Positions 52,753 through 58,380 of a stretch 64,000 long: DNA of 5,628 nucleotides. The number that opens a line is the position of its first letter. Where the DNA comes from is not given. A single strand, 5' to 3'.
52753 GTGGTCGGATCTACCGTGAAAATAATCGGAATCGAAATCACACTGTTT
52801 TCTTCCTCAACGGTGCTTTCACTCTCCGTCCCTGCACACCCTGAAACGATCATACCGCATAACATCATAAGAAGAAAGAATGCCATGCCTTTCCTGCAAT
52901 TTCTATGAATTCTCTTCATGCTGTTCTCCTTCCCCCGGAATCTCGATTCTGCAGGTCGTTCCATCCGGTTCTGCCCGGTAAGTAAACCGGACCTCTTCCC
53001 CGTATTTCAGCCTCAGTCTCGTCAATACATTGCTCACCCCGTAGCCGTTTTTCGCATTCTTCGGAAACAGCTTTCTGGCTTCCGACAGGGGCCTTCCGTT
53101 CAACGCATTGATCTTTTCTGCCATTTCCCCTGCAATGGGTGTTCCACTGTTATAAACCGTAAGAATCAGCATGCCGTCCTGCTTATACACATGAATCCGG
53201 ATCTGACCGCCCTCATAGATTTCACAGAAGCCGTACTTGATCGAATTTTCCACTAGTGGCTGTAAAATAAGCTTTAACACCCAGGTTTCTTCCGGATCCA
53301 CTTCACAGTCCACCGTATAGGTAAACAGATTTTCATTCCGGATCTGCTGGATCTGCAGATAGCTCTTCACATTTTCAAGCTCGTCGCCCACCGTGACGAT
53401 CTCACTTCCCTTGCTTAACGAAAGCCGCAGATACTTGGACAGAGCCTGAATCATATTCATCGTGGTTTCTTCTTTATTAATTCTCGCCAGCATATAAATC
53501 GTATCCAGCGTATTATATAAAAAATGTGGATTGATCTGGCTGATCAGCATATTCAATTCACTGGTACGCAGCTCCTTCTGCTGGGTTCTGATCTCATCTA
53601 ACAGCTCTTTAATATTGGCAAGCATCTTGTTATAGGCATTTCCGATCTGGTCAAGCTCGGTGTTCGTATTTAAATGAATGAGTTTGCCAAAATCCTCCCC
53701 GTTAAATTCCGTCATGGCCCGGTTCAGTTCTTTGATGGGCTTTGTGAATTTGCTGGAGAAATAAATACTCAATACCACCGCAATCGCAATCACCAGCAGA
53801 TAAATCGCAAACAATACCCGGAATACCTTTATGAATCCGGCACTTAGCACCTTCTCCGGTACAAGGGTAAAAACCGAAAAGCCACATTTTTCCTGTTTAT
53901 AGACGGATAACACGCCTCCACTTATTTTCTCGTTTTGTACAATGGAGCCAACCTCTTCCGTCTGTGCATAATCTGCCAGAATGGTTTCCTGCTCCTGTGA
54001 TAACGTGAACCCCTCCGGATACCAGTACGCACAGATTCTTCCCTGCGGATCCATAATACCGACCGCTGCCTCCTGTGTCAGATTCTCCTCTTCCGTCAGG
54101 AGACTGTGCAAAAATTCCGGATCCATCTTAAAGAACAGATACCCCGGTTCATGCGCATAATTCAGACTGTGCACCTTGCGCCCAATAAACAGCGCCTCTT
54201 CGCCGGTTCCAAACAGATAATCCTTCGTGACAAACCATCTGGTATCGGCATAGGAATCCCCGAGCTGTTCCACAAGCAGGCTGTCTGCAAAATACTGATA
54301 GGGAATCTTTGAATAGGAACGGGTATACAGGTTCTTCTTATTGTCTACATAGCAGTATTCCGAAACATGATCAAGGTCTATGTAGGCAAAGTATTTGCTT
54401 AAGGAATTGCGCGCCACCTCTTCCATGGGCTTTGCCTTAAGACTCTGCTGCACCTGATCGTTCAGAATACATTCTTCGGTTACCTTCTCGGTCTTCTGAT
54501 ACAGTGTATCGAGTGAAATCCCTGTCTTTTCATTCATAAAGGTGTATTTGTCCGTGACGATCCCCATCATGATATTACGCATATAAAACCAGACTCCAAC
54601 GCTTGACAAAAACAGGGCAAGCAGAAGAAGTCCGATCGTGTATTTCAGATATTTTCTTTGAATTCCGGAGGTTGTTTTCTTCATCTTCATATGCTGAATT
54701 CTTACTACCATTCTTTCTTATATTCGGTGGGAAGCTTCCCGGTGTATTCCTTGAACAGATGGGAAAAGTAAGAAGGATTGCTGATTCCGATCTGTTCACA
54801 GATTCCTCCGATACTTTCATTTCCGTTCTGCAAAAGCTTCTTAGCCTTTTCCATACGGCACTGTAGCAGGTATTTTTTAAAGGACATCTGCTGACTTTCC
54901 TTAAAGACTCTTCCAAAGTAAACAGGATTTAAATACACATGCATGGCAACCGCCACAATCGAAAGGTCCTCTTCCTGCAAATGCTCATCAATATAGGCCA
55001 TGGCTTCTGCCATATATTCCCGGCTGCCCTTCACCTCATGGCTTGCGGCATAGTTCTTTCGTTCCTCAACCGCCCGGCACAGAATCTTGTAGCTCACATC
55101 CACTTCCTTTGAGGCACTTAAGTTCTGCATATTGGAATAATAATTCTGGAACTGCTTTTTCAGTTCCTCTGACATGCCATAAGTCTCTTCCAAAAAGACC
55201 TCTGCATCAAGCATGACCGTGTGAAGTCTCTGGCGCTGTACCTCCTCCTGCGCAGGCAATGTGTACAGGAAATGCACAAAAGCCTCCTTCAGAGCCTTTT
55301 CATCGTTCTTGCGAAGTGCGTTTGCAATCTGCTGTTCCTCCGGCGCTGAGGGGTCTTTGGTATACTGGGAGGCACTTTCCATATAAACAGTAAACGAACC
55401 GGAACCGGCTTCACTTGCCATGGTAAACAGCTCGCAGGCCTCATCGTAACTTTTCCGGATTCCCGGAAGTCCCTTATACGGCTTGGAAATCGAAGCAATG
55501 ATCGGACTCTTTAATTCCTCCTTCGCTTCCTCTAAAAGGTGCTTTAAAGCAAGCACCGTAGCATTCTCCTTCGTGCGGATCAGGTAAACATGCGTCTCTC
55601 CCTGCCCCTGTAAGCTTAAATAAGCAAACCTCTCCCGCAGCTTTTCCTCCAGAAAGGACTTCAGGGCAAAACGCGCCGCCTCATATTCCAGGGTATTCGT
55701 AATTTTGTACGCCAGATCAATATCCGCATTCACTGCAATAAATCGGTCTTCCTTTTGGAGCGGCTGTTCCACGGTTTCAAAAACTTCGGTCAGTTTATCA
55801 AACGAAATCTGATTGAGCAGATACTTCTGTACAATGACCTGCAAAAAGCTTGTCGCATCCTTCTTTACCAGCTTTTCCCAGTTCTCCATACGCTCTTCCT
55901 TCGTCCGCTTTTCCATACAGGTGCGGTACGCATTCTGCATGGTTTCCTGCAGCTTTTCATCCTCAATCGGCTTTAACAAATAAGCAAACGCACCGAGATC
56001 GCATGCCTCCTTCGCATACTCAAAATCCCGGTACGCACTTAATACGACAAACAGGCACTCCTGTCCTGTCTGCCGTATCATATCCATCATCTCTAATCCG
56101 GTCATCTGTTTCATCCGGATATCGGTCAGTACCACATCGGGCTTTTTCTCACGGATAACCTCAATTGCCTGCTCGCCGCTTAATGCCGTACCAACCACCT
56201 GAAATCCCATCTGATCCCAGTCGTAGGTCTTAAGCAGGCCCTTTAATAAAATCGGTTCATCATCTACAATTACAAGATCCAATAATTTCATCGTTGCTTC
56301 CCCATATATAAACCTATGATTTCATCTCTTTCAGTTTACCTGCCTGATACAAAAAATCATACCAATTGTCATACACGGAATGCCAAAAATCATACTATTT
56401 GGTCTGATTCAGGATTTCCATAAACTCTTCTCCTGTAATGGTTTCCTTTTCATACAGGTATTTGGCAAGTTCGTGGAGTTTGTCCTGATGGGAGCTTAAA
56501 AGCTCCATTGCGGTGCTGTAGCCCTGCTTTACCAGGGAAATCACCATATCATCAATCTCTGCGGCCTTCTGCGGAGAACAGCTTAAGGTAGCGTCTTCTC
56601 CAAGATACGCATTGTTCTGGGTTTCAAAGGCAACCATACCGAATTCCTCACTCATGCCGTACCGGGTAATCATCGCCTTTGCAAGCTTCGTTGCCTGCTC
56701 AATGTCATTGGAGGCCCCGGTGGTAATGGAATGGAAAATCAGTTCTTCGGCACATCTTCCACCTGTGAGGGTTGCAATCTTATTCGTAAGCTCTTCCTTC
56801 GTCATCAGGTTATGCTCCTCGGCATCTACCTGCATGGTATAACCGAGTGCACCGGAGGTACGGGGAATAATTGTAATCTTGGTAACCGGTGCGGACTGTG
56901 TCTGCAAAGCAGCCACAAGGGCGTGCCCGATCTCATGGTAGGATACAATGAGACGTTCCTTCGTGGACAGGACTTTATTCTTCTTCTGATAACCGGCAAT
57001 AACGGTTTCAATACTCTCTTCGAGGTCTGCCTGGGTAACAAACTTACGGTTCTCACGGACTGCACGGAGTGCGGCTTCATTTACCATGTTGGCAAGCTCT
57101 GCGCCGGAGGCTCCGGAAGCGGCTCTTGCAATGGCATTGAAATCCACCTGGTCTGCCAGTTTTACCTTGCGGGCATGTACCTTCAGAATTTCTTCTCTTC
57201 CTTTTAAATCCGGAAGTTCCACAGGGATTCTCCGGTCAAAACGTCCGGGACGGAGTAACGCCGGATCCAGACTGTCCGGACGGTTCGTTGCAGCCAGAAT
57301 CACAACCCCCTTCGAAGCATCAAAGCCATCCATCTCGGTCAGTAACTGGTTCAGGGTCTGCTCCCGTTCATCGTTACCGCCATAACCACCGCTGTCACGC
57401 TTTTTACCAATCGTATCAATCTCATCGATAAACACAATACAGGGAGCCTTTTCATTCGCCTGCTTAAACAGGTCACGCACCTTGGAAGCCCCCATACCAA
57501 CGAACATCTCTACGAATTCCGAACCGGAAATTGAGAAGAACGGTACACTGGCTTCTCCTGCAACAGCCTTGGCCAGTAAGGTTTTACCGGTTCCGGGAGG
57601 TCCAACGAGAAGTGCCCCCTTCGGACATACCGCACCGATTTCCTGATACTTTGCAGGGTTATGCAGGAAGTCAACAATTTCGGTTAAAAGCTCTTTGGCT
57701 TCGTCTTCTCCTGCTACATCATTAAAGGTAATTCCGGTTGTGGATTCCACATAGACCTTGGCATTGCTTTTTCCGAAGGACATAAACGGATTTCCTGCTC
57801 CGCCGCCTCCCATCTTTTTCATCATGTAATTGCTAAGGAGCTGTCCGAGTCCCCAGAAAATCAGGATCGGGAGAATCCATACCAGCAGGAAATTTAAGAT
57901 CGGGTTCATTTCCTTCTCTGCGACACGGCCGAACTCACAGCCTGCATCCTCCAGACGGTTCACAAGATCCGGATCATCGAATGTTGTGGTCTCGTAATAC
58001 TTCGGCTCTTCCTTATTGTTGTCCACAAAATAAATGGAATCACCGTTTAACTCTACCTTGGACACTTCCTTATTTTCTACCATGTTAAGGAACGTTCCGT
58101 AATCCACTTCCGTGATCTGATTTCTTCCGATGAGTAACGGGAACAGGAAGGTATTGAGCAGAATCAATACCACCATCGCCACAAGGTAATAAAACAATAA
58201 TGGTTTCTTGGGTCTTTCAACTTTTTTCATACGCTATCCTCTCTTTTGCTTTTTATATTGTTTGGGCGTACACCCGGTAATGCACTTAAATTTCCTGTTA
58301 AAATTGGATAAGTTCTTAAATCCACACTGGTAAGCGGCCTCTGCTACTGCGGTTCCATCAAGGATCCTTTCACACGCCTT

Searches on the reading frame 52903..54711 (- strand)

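Call 73: search_protein_families(library=pfam, proteins=[window:52903-54711:-], max_evalue=0.00001)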
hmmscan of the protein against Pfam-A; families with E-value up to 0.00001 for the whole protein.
window:52903-54711:- (602 aa): 3 families
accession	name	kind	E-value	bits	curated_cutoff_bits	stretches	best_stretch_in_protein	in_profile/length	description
PF06580.19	His_kinase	-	3.2e-26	91.8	25.2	1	385-461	2-79/81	Histidine kinase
PF02518.31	HATPase_c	-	2.7e-07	31.4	26.4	1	479-592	6-108/111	Histidine kinase-, DNA gyrase B-, and HSP90-like ATPase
PF00672.30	HAMP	-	3.3e-06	27.7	25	1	320-368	4-52/53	HAMP domain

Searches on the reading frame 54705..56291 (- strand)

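Call 73: search_protein_families(library=pfam, proteins=[window:54705-56291:-], max_evalue=0.00001)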
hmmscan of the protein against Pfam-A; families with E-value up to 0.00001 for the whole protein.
window:54705-56291:- (528 aa): 4 families
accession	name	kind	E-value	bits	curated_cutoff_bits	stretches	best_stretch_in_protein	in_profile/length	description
PF00072.30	Response_reg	-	6e-26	91.2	30.2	1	7-118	2-110/111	Response regulator receiver domain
PF12833.13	HTH_18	-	7.4e-18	65.1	33.6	1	450-526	3-79/80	Helix-turn-helix domain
PF00165.29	HTH_AraC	-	6.3e-13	48.9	26.6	0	489-524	6-40/42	Bacterial regulatory helix-turn-helix proteins, AraC family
PF17853.6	GGDEF_2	-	5.7e-06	27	24.5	0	210-286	37-111/116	GGDEF-like domain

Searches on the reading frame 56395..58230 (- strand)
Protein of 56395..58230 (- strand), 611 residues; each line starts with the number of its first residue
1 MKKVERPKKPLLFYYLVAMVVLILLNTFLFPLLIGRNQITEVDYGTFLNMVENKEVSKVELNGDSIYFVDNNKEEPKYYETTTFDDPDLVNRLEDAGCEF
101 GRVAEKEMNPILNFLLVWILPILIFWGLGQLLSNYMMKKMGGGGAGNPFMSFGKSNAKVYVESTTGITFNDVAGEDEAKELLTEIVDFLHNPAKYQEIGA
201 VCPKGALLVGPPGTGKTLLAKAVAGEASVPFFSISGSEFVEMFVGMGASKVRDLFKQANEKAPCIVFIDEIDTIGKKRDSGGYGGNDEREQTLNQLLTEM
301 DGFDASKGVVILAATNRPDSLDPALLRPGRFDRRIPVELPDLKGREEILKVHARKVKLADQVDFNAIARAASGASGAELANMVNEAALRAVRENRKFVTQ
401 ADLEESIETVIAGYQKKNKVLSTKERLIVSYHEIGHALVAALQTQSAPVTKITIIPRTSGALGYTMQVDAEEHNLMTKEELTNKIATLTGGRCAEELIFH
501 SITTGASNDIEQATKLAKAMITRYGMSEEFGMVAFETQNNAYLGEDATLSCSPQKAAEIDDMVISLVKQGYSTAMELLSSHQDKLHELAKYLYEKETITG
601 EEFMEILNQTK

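Call 73: search_protein_families(library=pfam, proteins=[window:56395-58230:-], max_evalue=0.00001)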
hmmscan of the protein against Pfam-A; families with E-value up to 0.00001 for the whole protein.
window:56395-58230:- (611 aa): 4 families
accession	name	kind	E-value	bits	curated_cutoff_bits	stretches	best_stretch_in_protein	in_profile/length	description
PF01434.24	Peptidase_M41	-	3.6e-60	203.5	29.9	1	420-606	2-191/191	Peptidase family M41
PF00004.35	AAA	-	1.8e-47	161.5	21.2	1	207-338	2-130/131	ATPase family associated with various cellular activities (AAA)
PF06480.20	FtsH_ext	-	1.8e-14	54.2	25.5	1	11-96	1-90/103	FtsH Extracellular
PF17862.7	AAA_lid_3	-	6.8e-13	48.3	27.2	1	362-405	2-45/45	AAA+ lid domain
